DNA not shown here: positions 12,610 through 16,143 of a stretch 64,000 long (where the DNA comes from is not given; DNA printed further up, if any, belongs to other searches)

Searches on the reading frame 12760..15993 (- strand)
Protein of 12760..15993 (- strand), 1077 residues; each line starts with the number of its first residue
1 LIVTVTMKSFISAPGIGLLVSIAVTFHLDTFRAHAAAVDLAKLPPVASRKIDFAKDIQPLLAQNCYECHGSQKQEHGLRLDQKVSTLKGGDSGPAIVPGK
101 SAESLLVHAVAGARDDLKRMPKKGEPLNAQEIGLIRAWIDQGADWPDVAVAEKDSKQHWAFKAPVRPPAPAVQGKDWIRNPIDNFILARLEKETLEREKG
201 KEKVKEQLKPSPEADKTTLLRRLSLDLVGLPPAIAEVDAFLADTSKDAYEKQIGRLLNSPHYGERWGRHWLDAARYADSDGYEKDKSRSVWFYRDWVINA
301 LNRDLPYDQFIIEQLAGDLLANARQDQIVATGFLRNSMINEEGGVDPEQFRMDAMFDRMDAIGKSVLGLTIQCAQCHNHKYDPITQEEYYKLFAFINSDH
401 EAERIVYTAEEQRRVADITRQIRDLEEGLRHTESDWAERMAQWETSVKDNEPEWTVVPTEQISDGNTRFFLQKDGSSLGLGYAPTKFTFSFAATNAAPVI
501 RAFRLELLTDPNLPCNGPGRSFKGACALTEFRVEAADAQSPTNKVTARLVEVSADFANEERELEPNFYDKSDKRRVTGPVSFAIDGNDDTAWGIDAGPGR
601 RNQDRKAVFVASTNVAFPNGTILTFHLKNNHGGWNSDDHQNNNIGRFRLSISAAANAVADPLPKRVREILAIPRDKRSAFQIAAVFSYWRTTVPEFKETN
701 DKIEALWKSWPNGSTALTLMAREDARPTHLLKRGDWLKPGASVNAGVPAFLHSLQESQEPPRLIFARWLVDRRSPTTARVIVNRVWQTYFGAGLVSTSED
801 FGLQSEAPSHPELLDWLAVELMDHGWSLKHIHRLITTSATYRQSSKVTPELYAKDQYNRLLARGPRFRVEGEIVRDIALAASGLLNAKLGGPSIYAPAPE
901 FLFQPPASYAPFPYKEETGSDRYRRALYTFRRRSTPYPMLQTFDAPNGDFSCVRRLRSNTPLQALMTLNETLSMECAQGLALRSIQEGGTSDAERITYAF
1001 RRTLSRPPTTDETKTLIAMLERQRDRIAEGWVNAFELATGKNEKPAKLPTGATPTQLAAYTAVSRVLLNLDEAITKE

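Call 60: search_protein_families(library=pfam, proteins=[window:12760-15993:-], max_evalue=0.00001)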
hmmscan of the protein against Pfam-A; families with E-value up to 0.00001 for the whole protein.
window:12760-15993:- (1077 aa): 3 families
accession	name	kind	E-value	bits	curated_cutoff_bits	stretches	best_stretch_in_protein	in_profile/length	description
PF07587.16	PSD1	-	2e-94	316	28.5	1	762-1019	2-243/244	Protein of unknown function (DUF1553)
PF07583.16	PSCyt2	-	1.8e-86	289.8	29.8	1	205-398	12-206/209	Protein of unknown function (DUF1549)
PF07635.16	PSCyt1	-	1e-15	58.5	22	1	65-123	1-58/59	Planctomycete cytochrome C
